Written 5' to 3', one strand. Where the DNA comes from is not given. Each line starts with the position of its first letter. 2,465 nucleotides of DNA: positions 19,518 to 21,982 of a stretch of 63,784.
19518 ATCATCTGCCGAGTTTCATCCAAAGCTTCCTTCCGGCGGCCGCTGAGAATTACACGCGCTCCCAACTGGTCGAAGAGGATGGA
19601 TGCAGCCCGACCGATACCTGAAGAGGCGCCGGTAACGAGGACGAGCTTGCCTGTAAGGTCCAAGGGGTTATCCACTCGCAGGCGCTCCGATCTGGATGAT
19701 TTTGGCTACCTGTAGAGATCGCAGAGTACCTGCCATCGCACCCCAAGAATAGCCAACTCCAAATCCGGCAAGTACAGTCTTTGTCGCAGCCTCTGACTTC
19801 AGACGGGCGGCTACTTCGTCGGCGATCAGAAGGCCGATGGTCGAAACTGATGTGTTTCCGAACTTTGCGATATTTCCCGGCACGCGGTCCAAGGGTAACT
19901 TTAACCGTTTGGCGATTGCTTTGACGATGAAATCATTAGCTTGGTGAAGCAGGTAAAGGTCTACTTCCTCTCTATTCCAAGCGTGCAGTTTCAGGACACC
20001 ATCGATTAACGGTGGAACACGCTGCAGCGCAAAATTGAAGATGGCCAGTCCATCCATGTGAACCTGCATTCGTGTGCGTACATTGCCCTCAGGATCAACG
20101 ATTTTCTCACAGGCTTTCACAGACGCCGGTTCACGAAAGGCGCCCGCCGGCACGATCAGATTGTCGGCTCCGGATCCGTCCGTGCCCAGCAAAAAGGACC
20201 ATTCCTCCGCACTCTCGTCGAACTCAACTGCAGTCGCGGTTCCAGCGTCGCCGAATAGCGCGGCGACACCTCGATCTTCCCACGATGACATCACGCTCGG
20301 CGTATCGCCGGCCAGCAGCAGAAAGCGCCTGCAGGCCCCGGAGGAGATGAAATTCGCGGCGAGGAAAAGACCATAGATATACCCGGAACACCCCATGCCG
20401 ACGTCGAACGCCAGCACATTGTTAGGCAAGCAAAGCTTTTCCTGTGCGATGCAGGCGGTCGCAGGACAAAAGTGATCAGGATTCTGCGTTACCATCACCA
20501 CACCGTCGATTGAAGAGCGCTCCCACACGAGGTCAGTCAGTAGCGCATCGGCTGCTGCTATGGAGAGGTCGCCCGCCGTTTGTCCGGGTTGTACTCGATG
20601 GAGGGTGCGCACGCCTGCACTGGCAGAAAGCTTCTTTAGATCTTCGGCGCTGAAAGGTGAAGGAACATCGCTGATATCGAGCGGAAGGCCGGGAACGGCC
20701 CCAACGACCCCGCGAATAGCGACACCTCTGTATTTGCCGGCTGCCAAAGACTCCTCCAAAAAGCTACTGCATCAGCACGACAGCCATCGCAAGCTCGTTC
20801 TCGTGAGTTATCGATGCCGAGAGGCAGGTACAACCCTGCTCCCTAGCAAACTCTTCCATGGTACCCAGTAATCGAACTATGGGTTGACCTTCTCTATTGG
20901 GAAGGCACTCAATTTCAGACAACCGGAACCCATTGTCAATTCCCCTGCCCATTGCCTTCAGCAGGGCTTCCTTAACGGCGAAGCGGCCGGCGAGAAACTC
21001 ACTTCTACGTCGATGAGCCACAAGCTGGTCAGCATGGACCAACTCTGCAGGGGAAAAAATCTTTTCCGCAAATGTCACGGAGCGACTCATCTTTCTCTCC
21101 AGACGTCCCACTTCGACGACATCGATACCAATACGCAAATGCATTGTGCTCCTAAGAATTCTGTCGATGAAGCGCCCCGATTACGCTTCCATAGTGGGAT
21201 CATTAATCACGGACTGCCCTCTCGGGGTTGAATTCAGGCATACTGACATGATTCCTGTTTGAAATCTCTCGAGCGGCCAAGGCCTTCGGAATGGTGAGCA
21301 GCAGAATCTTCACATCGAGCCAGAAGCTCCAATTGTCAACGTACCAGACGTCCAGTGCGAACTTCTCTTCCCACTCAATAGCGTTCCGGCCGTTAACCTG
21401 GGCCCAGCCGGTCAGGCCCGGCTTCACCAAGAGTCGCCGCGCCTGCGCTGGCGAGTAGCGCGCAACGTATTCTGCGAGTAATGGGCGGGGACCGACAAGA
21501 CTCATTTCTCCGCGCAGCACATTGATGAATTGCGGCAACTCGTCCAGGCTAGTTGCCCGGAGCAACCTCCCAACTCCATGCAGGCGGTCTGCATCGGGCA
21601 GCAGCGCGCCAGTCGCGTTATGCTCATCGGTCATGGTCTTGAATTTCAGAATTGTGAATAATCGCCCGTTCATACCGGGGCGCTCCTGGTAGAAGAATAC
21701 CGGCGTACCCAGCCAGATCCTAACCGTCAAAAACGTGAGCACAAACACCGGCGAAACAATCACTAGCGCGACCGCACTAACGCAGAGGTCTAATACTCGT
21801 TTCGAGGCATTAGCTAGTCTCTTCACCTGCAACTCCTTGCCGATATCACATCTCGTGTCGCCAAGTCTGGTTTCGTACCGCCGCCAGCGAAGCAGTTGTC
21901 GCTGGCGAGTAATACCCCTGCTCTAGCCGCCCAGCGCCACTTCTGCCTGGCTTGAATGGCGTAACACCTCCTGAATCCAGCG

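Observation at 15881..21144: Seven-gene, translationally coupled acyl-carrier module inside a polysaccharide locus (AcpS - KAS III - SDR - NeuD-type acyltransferase - ACP - KAS III - Rieske oxygenase)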

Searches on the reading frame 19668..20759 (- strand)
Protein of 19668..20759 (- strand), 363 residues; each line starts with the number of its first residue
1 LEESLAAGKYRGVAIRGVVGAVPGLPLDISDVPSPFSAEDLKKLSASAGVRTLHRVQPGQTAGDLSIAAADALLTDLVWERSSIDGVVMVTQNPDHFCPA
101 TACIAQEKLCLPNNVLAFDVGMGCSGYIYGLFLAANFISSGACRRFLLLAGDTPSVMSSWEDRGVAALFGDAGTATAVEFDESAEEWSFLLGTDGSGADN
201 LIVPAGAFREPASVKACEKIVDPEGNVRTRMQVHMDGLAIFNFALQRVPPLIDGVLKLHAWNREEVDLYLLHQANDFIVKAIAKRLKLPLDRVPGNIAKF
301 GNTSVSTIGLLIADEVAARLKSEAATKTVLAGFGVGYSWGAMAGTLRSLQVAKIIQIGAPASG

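Call 3: search_protein_families(library=pfam, proteins=[window:19668-20759:-])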
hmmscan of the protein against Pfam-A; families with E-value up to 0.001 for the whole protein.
window:19668-20759:- (363 aa): 2 families
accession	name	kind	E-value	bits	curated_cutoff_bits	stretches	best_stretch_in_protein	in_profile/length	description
PF08541.16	ACP_syn_III_C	-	2.2e-19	69.9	26.6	1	259-343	4-87/90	3-Oxoacyl-[acyl-carrier-protein (ACP)] synthase III C terminal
PF08545.16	ACP_syn_III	-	3.4e-17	62.5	24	1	118-195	1-80/80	3-Oxoacyl-[acyl-carrier-protein (ACP)] synthase III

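Call 4: search_protein_families(library=ncbifam, proteins=[window:19668-20759:-])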
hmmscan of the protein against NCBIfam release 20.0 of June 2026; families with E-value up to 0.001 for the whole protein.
window:19668-20759:- (363 aa): 9 families
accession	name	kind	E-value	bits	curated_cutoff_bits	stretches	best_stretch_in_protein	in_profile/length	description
NF006829.0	PRK09352.1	subfamily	4.2e-62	210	249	1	47-343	38-318/322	beta-ketoacyl-ACP synthase 3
NF009519.0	PRK12880.1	equivalog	3.2e-57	194.4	436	1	11-354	6-346/353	beta-ketoacyl-ACP synthase III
TIGR00747.1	fabH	subfamily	6.2e-50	170.1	292.1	1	48-342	37-318/322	beta-ketoacyl-ACP synthase III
NF004623.0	PRK05963.1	equivalog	2.4e-32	112.5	437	1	46-342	38-324/328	beta-ketoacyl-ACP synthase III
NF005703.0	PRK07515.1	equivalog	4.3e-25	88.4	304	1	63-342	97-368/373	beta-ketoacyl-ACP synthase III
NF005541.0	PRK07204.1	equivalog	2.2e-24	86.5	402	1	47-342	38-325/329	beta-ketoacyl-ACP synthase III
NF006720.0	PRK09258.1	equivalog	1.8e-19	70.2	285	1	43-336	42-328/338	3-oxoacyl-ACP synthase III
NF005308.0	PRK06840.1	equivalog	1e-13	51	315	1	49-343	40-332/339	3-oxoacyl-ACP synthase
NF006030.0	PRK08170.1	equivalog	0.00094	18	593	0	60-154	32-124/434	acetyl-CoA C-acetyltransferase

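Call 25: search_solved_structures(query=window:19668-20759:-, max_evalue=1e-10, show_alignments=1)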
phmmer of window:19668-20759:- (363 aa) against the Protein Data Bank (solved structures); distinct sequences matched with E-value up to 1e-10: 41.
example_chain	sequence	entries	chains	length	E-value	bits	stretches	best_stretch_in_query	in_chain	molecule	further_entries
4efi_A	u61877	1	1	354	3e-71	243.6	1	10-353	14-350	3-oxoacyl-(Acyl-carrier protein) synthase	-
3gwa_A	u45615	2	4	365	6.9e-64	219.4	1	14-341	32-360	3-oxoacyl-(Acyl-carrier-protein) synthase III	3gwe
8vd9_A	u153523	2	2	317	4.8e-36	127.8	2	62-202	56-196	Beta-ketoacyl-[acyl-carrier-protein] synthase III 1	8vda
5bqs_A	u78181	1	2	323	2.5e-35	125.4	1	43-343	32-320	3-oxoacyl-[acyl-carrier-protein] synthase 3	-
2x3e_A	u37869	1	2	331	7e-34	120.7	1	43-343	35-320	3-OXOACYL-[ACYL-CARRIER-PROTEIN] SYNTHASE 3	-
4dfe_A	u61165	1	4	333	2.2e-33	119.1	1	45-342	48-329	3-oxoacyl-[acyl-carrier-protein] synthase 3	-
4ryb_A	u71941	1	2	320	3.2e-33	118.5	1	42-342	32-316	3-oxoacyl-[acyl-carrier-protein] synthase 3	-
3il5_A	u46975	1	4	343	4.2e-33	118.1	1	54-346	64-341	3-oxoacyl-[acyl-carrier-protein] synthase 3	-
3il6_A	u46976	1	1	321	5e-33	117.9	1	54-345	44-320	3-oxoacyl-[acyl-carrier-protein] synthase 3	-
1ub7_A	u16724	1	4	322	6.9e-33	117.4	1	49-343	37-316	3-oxoacyl-[acyl-carrier protein] synthase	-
3il4_A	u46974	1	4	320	2.5e-32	115.6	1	54-345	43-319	3-oxoacyl-[acyl-carrier-protein] synthase 3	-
2ebd_A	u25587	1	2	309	2.9e-31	112.1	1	54-183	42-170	3-oxoacyl-[acyl-carrier-protein] synthase 3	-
4nhd_A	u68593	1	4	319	1.1e-29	106.9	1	44-341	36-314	3-oxoacyl-[acyl-carrier-protein] synthase 3 protein 1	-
1zow_A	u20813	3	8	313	1.3e-29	106.6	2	43-203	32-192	3-oxoacyl-[acyl-carrier-protein] synthase III | 3-oxoacyl-[acyl-carrier-protein] synthase 3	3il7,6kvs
8vdb_A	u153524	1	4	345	3.2e-27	98.8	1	48-339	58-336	Beta-ketoacyl-[acyl-carrier-protein] synthase III 2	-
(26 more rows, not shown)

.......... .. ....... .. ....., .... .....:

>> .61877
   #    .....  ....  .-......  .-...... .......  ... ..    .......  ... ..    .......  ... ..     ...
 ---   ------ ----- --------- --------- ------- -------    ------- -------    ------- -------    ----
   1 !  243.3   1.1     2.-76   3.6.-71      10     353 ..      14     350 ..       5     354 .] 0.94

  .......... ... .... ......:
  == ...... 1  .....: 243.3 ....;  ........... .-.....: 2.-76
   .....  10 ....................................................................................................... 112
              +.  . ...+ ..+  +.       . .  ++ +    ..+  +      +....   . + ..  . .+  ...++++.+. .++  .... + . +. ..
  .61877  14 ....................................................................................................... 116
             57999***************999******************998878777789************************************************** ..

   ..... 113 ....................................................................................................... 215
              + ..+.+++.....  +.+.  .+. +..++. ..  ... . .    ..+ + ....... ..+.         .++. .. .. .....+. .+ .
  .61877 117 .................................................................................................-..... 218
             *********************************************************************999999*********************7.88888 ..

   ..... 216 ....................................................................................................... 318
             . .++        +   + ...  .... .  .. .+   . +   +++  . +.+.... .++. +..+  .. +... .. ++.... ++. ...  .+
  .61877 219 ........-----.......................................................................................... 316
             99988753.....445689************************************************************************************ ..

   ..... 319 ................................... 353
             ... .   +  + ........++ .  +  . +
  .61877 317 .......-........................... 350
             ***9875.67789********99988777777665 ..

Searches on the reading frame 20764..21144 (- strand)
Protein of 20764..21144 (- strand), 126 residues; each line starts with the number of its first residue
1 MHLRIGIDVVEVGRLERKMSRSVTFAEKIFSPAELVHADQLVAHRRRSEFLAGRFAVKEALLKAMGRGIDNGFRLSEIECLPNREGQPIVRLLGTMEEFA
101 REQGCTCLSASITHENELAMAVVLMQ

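Call 3: search_protein_families(library=pfam, proteins=[window:20764-21144:-])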
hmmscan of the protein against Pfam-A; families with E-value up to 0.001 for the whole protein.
window:20764-21144:- (126 aa): 2 families
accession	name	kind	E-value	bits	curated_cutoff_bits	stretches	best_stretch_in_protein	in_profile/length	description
PF01648.25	ACPS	-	2e-18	66.9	25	1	4-100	1-96/111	4'-phosphopantetheinyl transferase superfamily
PF17837.6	4PPT_N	-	8.4e-07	29.4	27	0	43-66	10-32/68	4'-phosphopantetheinyl transferase N-terminal domain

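Call 4: search_protein_families(library=ncbifam, proteins=[window:20764-21144:-])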
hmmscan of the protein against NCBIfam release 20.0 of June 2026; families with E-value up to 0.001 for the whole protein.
window:20764-21144:- (126 aa): 14 families
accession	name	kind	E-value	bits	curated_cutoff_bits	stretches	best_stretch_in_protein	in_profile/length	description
TIGR00556.1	pantethn_trn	domain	1.9e-27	95.8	45.35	1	3-125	3-125/128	phosphopantetheine--protein transferase domain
NF000832.0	PRK00070.3-2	equivalog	1.8e-25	89.5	107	1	3-125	3-114/116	holo-ACP synthase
TIGR00516.1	acpS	equivalog_domain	5.2e-25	88.2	59.8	1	3-125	3-120/125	holo-ACP synthase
NF011251.0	PRK14657.1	equivalog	4.1e-24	85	165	1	2-125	2-121/123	holo-[acyl-carrier-protein] synthase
NF011254.0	PRK14660.1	equivalog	9.1e-24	83.8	195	1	1-125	1-123/125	holo-[acyl-carrier-protein] synthase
NF011250.0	PRK14656.1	equivalog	5.7e-20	71.7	175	1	1-125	1-123/126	holo-[acyl-carrier-protein] synthase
NF011257.0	PRK14663.1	equivalog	1.4e-15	57.3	186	1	4-126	2-118/123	holo-[acyl-carrier-protein] synthase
NF000831.0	PRK00070.3-1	equivalog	1.5e-15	57.2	124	1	3-125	4-127/130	holo-ACP synthase AcpS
NF011253.0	PRK14659.1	equivalog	2e-15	57.5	156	1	1-125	1-119/123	holo-[acyl-carrier-protein] synthase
NF011255.0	PRK14661.1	equivalog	2.1e-13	50.5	209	1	2-93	2-82/169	holo-[acyl-carrier-protein] synthase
NF000835.0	PRK00070.4-1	equivalog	1.2e-10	41.7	128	1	1-80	1-79/115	holo-ACP synthase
NF011256.0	PRK14662.1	equivalog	3.3e-10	40.4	150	1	4-125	4-117/123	4'-phosphopantetheinyl transferase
NF011252.0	PRK14658.1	equivalog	7.3e-06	26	149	1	1-65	1-62/115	holo-ACP synthase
NF042922.1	4PPT_HetI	equivalog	2.3e-05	23.8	370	1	4-79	123-190/235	4'-phosphopantetheinyl transferase HetI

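Call 56: find_homologous_proteins(query=window:20764-21144:-, max_evalue=1e-10)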
Query window:20764-21144:- (126 aa): 88 proteins with E <= 1e-10 among 194 candidates.
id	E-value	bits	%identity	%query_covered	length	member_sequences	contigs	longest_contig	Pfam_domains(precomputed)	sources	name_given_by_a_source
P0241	8.4e-75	266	100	100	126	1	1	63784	PF01648.26,PF17837.7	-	-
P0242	1.6e-21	94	45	97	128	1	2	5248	PF01648.26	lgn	-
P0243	7.0e-20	89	44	95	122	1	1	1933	PF01648.26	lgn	-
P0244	3.7e-18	84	44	99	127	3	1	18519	PF01648.26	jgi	-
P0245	5.6e-18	83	46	98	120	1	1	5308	PF01648.26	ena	-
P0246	7.2e-18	83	40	99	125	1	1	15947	PF01648.26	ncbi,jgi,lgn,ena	-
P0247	1.1e-17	82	43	98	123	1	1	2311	PF01648.26,PF17837.7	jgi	jgi:holo-[acyl-carrier protein] synthase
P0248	4.4e-17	80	45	94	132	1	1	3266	PF01648.26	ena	-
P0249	1.1e-16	79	44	98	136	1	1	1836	PF01648.26,PF17837.7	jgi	jgi:holo-[acyl-carrier protein] synthase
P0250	2.6e-16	78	45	94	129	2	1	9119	PF01648.26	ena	-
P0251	1.8e-15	75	40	97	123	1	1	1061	PF01648.26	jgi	jgi:holo-[acyl-carrier protein] synthase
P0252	3.6e-15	74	45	87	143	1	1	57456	PF01648.26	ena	-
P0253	4.3e-15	74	41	96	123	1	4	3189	PF01648.26,PF17837.7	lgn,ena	-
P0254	8.9e-15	73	42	97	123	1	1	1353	PF01648.26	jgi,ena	-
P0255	1.1e-14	72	40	100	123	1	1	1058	PF01648.26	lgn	-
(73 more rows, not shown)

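Call 57: find_encoding_contigs(protein=P0244, flank=7000, max_places=1)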
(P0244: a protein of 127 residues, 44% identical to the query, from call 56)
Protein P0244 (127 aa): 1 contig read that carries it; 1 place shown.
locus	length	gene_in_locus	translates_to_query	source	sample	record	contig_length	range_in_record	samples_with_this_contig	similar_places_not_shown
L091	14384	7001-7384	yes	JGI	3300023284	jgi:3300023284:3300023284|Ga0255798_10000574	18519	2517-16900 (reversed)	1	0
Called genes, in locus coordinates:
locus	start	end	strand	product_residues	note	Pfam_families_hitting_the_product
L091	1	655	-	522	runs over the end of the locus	PF00682:HMGL-like, PF22617:HCS_D2, PF08502:LeuA_dimer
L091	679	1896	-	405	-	PF00696:AA_kinase, PF01842:ACT, PF22468:ACT_9, PF13840:ACT_7, PF22468:ACT_9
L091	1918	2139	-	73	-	PF00291:PALP (weak)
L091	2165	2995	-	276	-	PF00291:PALP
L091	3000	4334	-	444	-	PF03447:NAD_binding_3, PF00742:Homoserine_dh, PF01842:ACT, PF22629:ACT_AHAS_ss (weak)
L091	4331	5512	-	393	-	PF00155:Aminotran_1_2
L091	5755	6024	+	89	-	-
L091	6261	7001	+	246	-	PF03740:PdxJ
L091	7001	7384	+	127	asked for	PF01648:ACPS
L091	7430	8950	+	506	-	PF03853:YjeF_N, PF01256:Carb_kinase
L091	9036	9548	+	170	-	PF02367:TsaE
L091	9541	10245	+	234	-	PF03167:UDG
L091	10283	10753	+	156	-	PF11969:DcpS_C, PF01230:HIT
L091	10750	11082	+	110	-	PF06305:LapA_dom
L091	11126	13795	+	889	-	PF01624:MutS_I, PF05188:MutS_II, PF05192:MutS_III, PF05190:MutS_IV, PF00488:MutS_V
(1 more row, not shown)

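Call 58: find_encoding_contigs(protein=P0252, flank=7000, max_places=1)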
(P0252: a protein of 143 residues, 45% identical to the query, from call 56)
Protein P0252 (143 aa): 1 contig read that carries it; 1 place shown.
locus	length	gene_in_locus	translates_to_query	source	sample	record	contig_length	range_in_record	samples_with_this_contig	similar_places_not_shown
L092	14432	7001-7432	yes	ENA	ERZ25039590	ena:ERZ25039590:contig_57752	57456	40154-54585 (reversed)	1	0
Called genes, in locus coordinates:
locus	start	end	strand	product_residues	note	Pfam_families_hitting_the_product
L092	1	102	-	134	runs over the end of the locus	PF00005:ABC_tran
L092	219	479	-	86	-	PF00005:ABC_tran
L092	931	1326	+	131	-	-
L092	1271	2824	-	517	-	PF02653:BPD_transp_2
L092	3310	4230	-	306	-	PF02653:BPD_transp_2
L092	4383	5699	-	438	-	PF13458:Peripla_BP_6, PF01094:ANF_receptor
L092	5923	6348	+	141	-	PF22091:DUF6941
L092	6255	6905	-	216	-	-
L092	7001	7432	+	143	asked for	PF01648:ACPS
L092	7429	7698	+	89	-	-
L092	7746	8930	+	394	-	PF03853:YjeF_N, PF01256:Carb_kinase, PF08543:Phos_pyr_kin (weak)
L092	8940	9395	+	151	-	PF00571:CBS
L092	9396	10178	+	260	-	PF01168:Ala_racemase_N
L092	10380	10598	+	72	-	PF00842:Ala_racemase_C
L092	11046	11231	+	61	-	-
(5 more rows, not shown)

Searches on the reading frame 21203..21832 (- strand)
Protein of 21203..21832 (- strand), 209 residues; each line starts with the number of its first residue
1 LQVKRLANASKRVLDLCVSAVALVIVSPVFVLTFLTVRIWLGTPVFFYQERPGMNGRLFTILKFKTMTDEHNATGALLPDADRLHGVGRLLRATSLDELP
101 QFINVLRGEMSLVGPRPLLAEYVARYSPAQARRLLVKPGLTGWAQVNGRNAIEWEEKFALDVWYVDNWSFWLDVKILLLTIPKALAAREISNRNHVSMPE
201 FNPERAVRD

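Call 3: search_protein_families(library=pfam, proteins=[window:21203-21832:-])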
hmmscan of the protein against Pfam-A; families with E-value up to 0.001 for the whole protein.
window:21203-21832:- (209 aa): 1 family
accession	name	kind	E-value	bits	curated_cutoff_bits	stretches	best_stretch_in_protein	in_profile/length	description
PF02397.22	Bac_transf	-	2.6e-64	216.5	27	1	11-185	1-178/179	Bacterial sugar transferase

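Call 4: search_protein_families(library=ncbifam, proteins=[window:21203-21832:-])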
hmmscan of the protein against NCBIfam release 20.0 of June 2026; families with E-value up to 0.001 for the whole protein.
window:21203-21832:- (209 aa): 10 families
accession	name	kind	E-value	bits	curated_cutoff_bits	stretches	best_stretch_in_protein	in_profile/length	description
TIGR03025.1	EPS_sugtrans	subfamily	4.1e-76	257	295.55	1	3-187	250-441/445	exopolysaccharide biosynthesis polyprenyl glycosylphosphotransferase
TIGR03023.1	WcaJ_sugtrans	equivalog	2.8e-64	218.1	410.75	1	3-188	255-450/453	undecaprenyl-phosphate glucose phosphotransferase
TIGR03022.1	WbaP_sugtrans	subfamily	1.5e-58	199.2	403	2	83-183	348-448/456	undecaprenyl-phosphate galactose phosphotransferase WbaP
NF041877.1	EPS_EpsZ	equivalog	5.2e-49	167.1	800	1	8-188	263-456/459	exopolysaccharide biosynthesis polyisoprenyl-phosphate hexose-1-phosphate transferase EpsZ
NF052601.1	undeca_RfbP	equivalog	1.3e-48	165.4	330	2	82-182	133-233/244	undecaprenyl-phosphate galactose phosphotransferase family protein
TIGR03013.1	EpsB_2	subfamily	1.3e-45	156.3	393.35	1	6-181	250-433/443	TIGR03013 family XrtA/PEP-CTERM system glycosyltransferase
NF050817.1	PolSacchBiosHfsE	equivalog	1.3e-41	142.8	750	1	9-188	270-463/467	polysaccharide biosynthesis protein HfsE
NF007518.0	PRK10124.1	equivalog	1.7e-41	142.5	684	1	10-185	273-458/464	undecaprenyl-phosphate glucose phosphotransferase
NF011751.0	PRK15204.1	equivalog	4.6e-38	131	907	2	81-181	366-466/476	undecaprenyl-phosphate galactose phosphotransferase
NF045514.1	glycotran_HepC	equivalog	1.6e-24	86.4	140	1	5-119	111-213/220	heterocyst development glycosyltransferase HepC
